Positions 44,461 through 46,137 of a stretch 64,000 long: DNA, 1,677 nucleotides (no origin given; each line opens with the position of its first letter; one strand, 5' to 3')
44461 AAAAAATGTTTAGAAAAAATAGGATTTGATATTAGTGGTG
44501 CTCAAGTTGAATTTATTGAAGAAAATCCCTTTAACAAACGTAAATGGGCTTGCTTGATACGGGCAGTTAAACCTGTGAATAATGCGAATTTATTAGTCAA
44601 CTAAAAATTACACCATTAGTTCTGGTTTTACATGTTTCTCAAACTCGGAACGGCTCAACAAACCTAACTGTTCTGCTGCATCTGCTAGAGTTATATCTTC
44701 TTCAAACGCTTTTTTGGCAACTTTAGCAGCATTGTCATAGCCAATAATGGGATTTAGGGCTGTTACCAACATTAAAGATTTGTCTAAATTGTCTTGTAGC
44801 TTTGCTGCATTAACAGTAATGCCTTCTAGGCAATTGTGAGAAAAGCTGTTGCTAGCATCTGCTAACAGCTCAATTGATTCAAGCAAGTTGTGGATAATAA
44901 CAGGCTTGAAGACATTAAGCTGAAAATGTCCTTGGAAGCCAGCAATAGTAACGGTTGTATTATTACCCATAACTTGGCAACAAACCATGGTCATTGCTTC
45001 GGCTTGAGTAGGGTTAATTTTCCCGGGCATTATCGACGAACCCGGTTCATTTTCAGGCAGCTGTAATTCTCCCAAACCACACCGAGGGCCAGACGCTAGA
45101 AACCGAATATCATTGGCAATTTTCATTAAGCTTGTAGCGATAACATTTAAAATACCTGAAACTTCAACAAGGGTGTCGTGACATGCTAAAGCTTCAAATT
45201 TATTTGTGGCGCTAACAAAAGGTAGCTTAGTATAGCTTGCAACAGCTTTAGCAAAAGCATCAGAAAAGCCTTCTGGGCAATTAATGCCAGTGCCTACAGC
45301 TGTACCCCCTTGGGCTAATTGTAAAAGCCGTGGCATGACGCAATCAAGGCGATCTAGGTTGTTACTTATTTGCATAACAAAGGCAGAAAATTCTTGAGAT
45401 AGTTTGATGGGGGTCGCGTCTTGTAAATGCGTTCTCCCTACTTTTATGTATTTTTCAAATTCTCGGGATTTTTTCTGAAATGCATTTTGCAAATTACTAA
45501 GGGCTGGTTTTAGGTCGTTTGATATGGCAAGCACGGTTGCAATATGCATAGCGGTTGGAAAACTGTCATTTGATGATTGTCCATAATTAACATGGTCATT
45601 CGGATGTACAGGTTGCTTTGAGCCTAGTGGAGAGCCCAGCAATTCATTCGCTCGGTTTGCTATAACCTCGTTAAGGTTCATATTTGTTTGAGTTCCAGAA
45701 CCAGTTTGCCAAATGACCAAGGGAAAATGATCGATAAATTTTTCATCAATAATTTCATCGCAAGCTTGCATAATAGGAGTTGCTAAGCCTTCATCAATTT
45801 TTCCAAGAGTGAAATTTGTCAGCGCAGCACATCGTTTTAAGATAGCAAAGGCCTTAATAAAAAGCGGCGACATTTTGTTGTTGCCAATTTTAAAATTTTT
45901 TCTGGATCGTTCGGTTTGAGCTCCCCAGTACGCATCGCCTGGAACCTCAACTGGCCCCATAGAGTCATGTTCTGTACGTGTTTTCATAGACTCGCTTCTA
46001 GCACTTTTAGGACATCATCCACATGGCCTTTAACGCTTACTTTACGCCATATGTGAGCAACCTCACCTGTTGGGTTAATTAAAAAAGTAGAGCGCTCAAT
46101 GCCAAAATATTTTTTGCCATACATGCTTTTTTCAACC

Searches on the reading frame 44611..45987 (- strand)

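Call 66: search_protein_families(library=pfam, max_evalue=0.00001, proteins=[window:44611-45987:-])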
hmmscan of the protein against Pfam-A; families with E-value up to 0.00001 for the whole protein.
window:44611-45987:- (459 aa): 2 families
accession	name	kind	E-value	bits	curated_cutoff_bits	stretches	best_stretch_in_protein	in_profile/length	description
PF00206.25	Lyase_1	-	5.7e-109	364.7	27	1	11-341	1-312/312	Lyase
PF10415.14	FumaraseC_C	-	1.5e-20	73.8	32.5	1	407-459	1-53/54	Fumarase C C-terminus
